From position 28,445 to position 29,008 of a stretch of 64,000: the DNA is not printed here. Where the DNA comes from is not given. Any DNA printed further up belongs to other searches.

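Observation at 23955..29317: Non-canonical Rnf operon: rnfC, fused rnfD-rnfG, inserted unknown ORF, rnfE, rnfA, then only a stump of rnfB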

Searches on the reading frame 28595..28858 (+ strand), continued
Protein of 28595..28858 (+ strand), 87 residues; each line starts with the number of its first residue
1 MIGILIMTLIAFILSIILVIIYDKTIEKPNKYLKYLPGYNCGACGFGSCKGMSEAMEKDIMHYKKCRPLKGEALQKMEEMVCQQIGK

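Call 15: find_related_loci(query=A1, collection=genome_contigs, flank=7000)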
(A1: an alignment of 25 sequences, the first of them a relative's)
Query A1 (87 aa) in genome_contigs; peptide patterns used: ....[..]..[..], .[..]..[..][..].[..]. (x = any residue, [..] = any of these).
498 stretches matched a pattern; 315 encode a relative of the query (tblastn E <= 1e-3); the best 80 are kept; 80 distinct loci.
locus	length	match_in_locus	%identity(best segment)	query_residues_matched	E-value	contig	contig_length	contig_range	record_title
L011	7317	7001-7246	75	1-84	6e-36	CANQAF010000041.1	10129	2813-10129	MAG: uncultured Bacilli bacterium isolate Lapin-002__bin35 genome assembly, contig: Lapin-002__NODE_8805_length_10129_co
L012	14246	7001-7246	73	1-84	5e-35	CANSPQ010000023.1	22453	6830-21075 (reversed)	MAG TPA_asm: uncultured Bacillales bacterium isolate SRR15730548_bin.42_metawrap_v1.3_MAG genome assembly, contig: NODE.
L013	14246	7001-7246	71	1-84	1e-34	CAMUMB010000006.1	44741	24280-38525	MAG TPA_asm: uncultured Bacillales bacterium isolate SRR14038239_bin.65_metawrap_v1.3_MAG genome assembly, contig: NODE.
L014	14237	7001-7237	75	1-81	4e-34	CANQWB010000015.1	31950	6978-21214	MAG: uncultured Bacilli bacterium isolate Lapin-014__bin1 genome assembly, contig: Lapin-014__NODE_1033_length_31950_cov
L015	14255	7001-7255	71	1-87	2e-30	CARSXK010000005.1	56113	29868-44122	MAG TPA_asm: uncultured Bacilli bacterium isolate MGBC129510 genome assembly, contig: MGBC129510.5, whole genome shotgun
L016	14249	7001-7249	73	1-85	3e-30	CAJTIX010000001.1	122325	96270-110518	MAG TPA_asm: uncultured Bacilli bacterium isolate MGBC103251 genome assembly, contig: MGBC103251.1, whole genome shotgun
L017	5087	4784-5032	63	1-81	9e-30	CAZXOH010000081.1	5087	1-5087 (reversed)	MAG TPA_asm: uncultured Muribaculaceae bacterium isolate binchicken_co323_76 genome assembly, contig: NODE_19221_length_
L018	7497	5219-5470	60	1-83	9e-30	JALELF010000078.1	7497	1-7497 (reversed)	MAG: Bacillota bacterium isolate SUG106 k141_8452422, whole genome shotgun sequence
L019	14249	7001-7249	64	1-81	1e-29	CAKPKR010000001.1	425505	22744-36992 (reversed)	MAG: uncultured Bacilli bacterium isolate REFINED_METABAT215_TOP10_CONTIGS_1500_ASSEMBLY_K77_MERGED__Hadza_MoBio_hadza-E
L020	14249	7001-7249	63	1-81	4e-29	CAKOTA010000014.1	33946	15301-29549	MAG: uncultured Bacilli bacterium isolate REFINED_METABAT215_TOP10_CONTIGS_1500_ASSEMBLY_K77_MERGED__Hadza_MoBio_hadza-E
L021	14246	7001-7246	62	1-81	2e-28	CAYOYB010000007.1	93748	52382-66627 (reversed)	MAG TPA_asm: uncultured Muribaculaceae bacterium isolate SRP199465_co1_408 genome assembly, contig: NODE_345_length_9374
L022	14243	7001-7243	54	1-81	2e-27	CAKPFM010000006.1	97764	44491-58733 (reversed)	MAG: uncultured Bacilli bacterium isolate REFINED_METABAT215_TOP10_CONTIGS_1500_ASSEMBLY_K77_MERGED__Hadza_MoBio_hadza-A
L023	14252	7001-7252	57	1-81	3e-27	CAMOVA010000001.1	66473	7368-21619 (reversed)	MAG: uncultured Firmicutes bacterium isolate SRR873606_bin.76_metaWRAP_v1.3_MAG genome assembly, contig: NODE_438_length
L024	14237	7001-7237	57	1-79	4e-27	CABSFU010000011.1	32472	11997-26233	MAG TPA_asm: uncultured Bacillales bacterium isolate MGYG-HGUT-02248 genome assembly, contig: GUT_GENOME139761_11, whole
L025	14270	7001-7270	57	1-87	4e-27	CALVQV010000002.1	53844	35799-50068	MAG: uncultured Bacilli bacterium isolate BRZ_KF__bin17 genome assembly, contig: BRZ_KF__NODE_876_length_53844_cov_6.311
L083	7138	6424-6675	31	4-86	2e-12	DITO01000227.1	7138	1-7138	MAG TPA_asm: Erysipelotrichaceae bacterium UBA6182 UBA6182_contig_152055, whole genome shotgun sequence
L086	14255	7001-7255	33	1-81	4e-12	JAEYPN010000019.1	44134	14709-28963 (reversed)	MAG: Bacillota bacterium isolate OH_CBB_198 k127_893808, whole genome shotgun sequence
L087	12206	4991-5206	36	13-87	6e-12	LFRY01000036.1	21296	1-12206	MAG: Acholeplasmatales bacterium DTU067 scaffold18405, whole genome shotgun sequence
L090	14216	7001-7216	33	9-80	8e-12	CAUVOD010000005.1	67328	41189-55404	MAG TPA_asm: uncultured Lachnospiraceae bacterium isolate SRR23388445_bin.41_MetaWRAP_v1.3_MAG genome assembly, contig:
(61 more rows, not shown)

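Call 16: search_solved_structures(query=A1, max_evalue=1, show_alignments=3)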
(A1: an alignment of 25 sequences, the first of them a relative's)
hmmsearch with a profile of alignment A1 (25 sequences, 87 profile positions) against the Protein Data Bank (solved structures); distinct sequences matched with E-value up to 1: 11.
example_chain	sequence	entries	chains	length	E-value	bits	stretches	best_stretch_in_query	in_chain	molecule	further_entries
7zc6_B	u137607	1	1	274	1.3e-05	28.2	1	6-61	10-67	RnfB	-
8ahx_B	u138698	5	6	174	3.3e-05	26.8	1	5-70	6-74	Ion-translocating oxidoreductase complex subunit B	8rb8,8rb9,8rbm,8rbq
9eri_B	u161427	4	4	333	0.00078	22.4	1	6-64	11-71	Na(+)-translocating ferredoxin:NAD(+) oxidoreductase complex subunit B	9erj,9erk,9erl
9fzy_F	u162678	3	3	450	0.013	18.5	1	34-81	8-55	Corrinoid iron-sulfur protein large subunit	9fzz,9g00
4djd_C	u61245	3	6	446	0.053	16.6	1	33-69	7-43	Corrinoid/iron-sulfur protein large subunit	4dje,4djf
2h9a_A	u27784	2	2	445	0.72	13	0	33-79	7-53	Carbon monoxide dehydrogenase corrinoid/iron-sulfur protein, gamma subunit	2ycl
4c1n_A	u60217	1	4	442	0.72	12.9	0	33-79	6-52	CARBON MONOXIDE DEHYDROGENASE CORRINOID/IRON-SULFUR PROTEIN, GAMMA SUBUNIT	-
7a23_J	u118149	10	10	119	0.74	12.9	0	4-49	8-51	Nad3m | NADH-ubiquinone oxidoreductase chain 3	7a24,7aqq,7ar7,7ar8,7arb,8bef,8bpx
36rp_P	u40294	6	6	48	0.84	12.7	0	29-49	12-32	DNA-directed RNA polymerase subunit Rpo12 | DNA-directed RNA polymerase subunit P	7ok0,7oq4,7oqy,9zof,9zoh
4tl3_A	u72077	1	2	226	0.84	12.7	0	8-48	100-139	Anabaena sensory rhodopsin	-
2m3g_A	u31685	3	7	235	0.9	12.6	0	8-48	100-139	Anabaena Sensory Rhodopsin | Bacteriorhodopsin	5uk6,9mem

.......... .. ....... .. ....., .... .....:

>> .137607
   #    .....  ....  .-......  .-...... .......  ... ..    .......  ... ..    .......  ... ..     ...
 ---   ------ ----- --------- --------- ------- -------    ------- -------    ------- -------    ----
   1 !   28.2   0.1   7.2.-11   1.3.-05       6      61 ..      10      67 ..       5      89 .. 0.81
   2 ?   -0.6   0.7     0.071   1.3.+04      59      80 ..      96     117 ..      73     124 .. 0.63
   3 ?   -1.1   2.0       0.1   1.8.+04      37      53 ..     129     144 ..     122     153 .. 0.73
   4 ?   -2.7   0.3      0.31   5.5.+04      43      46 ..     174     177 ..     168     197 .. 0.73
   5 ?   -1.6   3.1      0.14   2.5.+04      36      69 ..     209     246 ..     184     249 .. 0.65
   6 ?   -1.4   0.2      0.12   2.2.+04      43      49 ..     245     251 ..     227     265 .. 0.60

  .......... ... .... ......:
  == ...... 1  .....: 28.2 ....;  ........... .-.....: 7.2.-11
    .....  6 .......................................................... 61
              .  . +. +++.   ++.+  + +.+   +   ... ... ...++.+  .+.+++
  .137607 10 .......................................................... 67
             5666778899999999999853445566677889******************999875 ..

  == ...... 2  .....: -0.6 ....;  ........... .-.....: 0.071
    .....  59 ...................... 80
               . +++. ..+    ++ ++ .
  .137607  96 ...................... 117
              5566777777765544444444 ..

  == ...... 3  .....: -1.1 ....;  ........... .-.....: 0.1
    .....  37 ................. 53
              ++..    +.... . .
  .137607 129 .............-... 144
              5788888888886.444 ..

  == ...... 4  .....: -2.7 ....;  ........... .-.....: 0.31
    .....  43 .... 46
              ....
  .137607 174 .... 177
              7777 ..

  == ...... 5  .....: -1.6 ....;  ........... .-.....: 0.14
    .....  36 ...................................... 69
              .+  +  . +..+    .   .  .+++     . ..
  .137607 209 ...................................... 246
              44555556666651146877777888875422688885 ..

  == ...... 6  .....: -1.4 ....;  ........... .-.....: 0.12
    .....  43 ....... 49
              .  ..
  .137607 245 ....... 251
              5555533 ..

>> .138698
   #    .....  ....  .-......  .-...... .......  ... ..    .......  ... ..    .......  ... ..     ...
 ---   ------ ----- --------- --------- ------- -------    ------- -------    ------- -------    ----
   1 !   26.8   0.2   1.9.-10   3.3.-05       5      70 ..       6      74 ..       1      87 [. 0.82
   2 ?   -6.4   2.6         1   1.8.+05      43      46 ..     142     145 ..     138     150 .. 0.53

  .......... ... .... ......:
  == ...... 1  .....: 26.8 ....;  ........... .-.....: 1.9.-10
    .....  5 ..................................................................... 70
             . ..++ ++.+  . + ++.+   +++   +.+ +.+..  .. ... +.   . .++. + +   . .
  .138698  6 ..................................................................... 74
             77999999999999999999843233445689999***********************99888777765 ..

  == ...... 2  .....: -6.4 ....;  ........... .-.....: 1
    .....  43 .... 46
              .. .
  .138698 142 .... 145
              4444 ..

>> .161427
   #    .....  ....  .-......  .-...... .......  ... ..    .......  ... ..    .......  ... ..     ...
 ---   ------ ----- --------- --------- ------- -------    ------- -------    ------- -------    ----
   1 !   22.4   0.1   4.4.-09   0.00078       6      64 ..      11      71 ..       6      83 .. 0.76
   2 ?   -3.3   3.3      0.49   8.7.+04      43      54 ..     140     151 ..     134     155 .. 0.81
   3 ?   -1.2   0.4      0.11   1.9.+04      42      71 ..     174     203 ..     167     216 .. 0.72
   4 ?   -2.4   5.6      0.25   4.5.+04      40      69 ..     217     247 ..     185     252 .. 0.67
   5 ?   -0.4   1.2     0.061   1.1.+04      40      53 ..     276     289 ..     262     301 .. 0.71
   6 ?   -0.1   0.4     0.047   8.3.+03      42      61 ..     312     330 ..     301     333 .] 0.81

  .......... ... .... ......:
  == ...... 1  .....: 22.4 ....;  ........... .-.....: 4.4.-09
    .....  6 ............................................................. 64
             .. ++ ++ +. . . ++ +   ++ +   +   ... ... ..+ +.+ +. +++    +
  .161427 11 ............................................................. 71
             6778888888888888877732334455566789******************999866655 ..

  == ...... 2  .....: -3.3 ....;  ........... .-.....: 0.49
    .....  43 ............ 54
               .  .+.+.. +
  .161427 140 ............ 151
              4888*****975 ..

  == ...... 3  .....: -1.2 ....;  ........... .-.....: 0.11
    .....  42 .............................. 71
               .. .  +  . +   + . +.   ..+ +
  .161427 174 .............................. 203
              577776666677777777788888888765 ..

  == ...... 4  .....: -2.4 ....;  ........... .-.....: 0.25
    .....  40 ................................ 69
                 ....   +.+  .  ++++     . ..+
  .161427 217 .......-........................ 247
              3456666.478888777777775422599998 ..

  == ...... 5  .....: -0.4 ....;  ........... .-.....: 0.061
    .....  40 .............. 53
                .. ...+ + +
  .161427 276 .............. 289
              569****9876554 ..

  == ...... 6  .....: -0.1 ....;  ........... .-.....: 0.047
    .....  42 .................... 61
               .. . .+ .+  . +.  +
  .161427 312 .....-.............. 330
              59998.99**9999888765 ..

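Call 25: search_protein_families(library=pfam, proteins=[L007:4870-6621:+, L083:2551-4038:+, L083:4040-4981:+, L086:2904-5114:+, L087:1520-3208:+], max_evalue=0.1)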
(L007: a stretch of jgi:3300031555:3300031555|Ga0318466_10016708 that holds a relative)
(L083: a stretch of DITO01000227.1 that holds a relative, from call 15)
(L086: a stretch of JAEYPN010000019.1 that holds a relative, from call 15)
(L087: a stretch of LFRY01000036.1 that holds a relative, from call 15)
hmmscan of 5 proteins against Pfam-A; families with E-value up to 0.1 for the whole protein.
L007:4870-6621:+ (583 aa): 4 families
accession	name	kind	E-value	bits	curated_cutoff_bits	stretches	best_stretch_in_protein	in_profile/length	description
PF03116.20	NQR2_RnfD_RnfE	-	1.8e-78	264.4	27.7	1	6-339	2-295/296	NQR2, RnfD, RnfE family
PF04205.19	FMN_bind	-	1.2e-18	68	22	2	397-469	1-76/77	FMN-binding domain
PF07879.16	PHB_acc_N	-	0.025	15.1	25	0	435-468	24-57/61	PHB/PHA accumulation regulator DNA-binding domain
PF17590.7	DUF5488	-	0.096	12.9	25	0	236-255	6-25/70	Family of unknown function (DUF5488)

L083:2551-4038:+ (495 aa): 2 families
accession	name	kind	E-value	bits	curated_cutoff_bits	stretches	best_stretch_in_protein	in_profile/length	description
PF03116.20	NQR2_RnfD_RnfE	-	4.7e-76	256.4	27.7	1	6-320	3-291/296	NQR2, RnfD, RnfE family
PF04205.19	FMN_bind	-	2.9e-10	41.1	22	1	418-489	6-77/77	FMN-binding domain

L083:4040-4981:+ (313 aa): 2 families
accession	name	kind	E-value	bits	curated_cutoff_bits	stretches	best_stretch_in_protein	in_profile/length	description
PF04205.19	FMN_bind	-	8.1e-21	74.9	22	2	89-162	1-75/77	FMN-binding domain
PF12863.12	DUF3821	-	0.069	13.5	23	0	199-251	92-143/204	Domain of unknown function (DUF3821)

L086:2904-5114:+ (736 aa): 2 families
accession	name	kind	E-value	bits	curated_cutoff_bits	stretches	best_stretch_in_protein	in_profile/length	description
PF03116.20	NQR2_RnfD_RnfE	-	2e-74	251.1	27.7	1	18-341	10-290/296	NQR2, RnfD, RnfE family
PF04205.19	FMN_bind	-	4.2e-10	40.6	22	2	651-722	1-72/77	FMN-binding domain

L087:1520-3208:+ (562 aa): 2 families
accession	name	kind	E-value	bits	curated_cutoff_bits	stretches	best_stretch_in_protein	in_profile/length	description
PF03116.20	NQR2_RnfD_RnfE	-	6.6e-76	255.9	27.7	1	12-352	2-292/296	NQR2, RnfD, RnfE family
PF04205.19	FMN_bind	-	7.9e-08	33.3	22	1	472-551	8-76/77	FMN-binding domain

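Call 57: predict_structure(alignment_id=A1)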
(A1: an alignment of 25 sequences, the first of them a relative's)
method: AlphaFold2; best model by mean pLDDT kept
length: 87 residues; sequences in the alignment: 25
mean_pLDDT: 85.5   pTM: 0.57
mean pLDDT of the five models: 85.5, 84.3, 83.1, 82.1, 80.3
residues with pLDDT >= 90: 38; 70-90: 41; 50-70: 8; < 50: 0
segments of 3 or more residues with pLDDT < 50: none
pLDDT, mean of each block of 10 residues (from residue 1): 88 89 66 87 85 91 91 92 80
secondary structure, 60 per line:
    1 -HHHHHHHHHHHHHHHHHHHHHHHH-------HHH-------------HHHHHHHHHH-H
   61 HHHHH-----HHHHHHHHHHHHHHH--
elements in order: H2-25 H49-58 H60-65 H71-85

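Call 62: fold_search(model_id=the predicted structure, library=pdb)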
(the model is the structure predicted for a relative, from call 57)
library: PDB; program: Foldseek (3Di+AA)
matches with E <= 10: 3; with E <= 0.001: 0
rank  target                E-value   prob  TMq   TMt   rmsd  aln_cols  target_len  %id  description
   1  9fzy_F                6.2e-01  0.91  0.47  0.10   2.0        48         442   31  Structure of carbon monoxide dehydrogenase/acetyl-CoA synthase (CODH/ACS) in complex with corrinoid iron-sulfur protei (released 2025-02-05)
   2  2ycl_A                3.5e+00  0.47  0.47  0.10   2.0        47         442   26  complete structure of the corrinoid,iron-sulfur protein including the N-terminal domain with a 4Fe-4S cluster (released 2011-06-08)
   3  4djd_C                3.7e+00  0.35  0.44  0.10   2.2        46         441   24  Crystal structure of folate-free corrinoid iron-sulfur protein (CFeSP) in complex with its methyltransferase (MeTr) (released 2012-03-14)

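Call 69: search_protein_representatives(alignment_id=A1)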
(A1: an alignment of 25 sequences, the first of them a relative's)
Query: 25 sequences, 87 profile positions. Proteins with E-value up to 0.001 (for the whole library): 2050; up to 1e-10: 89; up to 1e-30: 2. The best 150 are listed.
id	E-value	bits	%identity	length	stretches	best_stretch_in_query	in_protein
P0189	1.1e-34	134.2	-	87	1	1-86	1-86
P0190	4.3e-32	125.9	-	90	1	1-86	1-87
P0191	4.4e-29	116.2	-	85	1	1-84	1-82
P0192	2.2e-27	110.8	-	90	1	1-85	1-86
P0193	3.3e-27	110.2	-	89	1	1-85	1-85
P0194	1.1e-26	108.6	-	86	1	1-86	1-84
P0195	5.6e-26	106.3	-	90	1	1-85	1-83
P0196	3.3e-25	103.8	-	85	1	1-85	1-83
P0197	4.6e-25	103.4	-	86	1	1-85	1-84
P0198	1.1e-24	102.2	-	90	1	1-85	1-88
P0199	1.4e-24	101.8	-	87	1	1-68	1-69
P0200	5.9e-24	99.8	-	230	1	1-78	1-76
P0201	6.8e-24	99.6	-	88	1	1-85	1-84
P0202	1.4e-23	98.6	-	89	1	1-85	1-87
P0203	4.9e-23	96.9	-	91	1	1-86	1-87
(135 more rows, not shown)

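Call 71: search_protein_families(library=pfam, proteins=[L090:5231-6598:-, L090:6905-7228:+, L090:7419-8861:+, L090:8858-10126:+, L090:3905-4735:-, L090:2938-3954:-], max_evalue=0.00001)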
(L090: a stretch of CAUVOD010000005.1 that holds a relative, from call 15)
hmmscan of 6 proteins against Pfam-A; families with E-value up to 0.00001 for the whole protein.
L090:5231-6598:- (455 aa): 2 families
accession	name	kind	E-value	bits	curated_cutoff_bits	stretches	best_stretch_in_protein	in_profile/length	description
PF00206.25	Lyase_1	-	7.1e-103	344.7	27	1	13-337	2-312/312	Lyase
PF10415.14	FumaraseC_C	-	7.2e-21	74.8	32.5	1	403-455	1-53/54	Fumarase C C-terminus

L090:6905-7228:+ (107 aa): 1 family
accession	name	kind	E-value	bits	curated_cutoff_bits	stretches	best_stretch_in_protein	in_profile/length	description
PF04060.18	FeS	-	1.4e-14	53.9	23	1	60-92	1-33/33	Putative Fe-S cluster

L090:7419-8861:+ (480 aa): 4 families
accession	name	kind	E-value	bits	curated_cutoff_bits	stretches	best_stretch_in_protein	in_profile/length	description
PF01266.30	DAO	-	2.4e-74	251.4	27.9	1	4-353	1-352/353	FAD dependent oxidoreductase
PF04324.20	Fer2_BFD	-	5.1e-15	56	26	1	398-451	1-49/50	BFD-like [2Fe-2S] binding domain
PF13738.12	Pyr_redox_3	-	1.4e-06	28.3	30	0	166-210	97-141/305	Pyridine nucleotide-disulphide oxidoreductase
PF07992.20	Pyr_redox_2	-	9e-06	25.8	26.1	0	3-51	1-52/291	Pyridine nucleotide-disulphide oxidoreductase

L090:8858-10126:+ (422 aa): 8 families
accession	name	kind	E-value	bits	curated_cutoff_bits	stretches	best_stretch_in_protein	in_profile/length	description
PF07992.20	Pyr_redox_2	-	2.9e-32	112.7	26.1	1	6-304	3-278/291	Pyridine nucleotide-disulphide oxidoreductase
PF13738.12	Pyr_redox_3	-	1.1e-17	64.7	30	2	57-294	75-305/305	Pyridine nucleotide-disulphide oxidoreductase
PF00890.30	FAD_binding_2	-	1.8e-12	47.7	20.4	1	6-41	2-36/414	FAD binding domain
PF03486.20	HI0933_like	-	2.8e-08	34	50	0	6-40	3-36/244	HI0933-like protein Rossmann domain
PF00070.33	Pyr_redox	-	4.1e-08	34.1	22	0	157-228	2-79/82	Pyridine nucleotide-disulphide oxidoreductase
PF12831.13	FAD_oxidored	-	1.4e-07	31.6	27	1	6-45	2-40/416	FAD dependent oxidoreductase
PF13450.12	NAD_binding_8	-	2.1e-07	31.6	21.9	0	8-45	1-37/68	NAD(P)-binding Rossmann-like domain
PF01266.30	DAO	-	4.3e-07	30.2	27.9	0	6-40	2-35/353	FAD dependent oxidoreductase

L090:3905-4735:- (276 aa): 1 family
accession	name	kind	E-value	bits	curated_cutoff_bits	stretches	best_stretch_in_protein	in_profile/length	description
PF01661.27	Macro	-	3.1e-31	108.2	22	1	111-240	1-118/118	Macro domain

L090:2938-3954:- (338 aa): 0 families
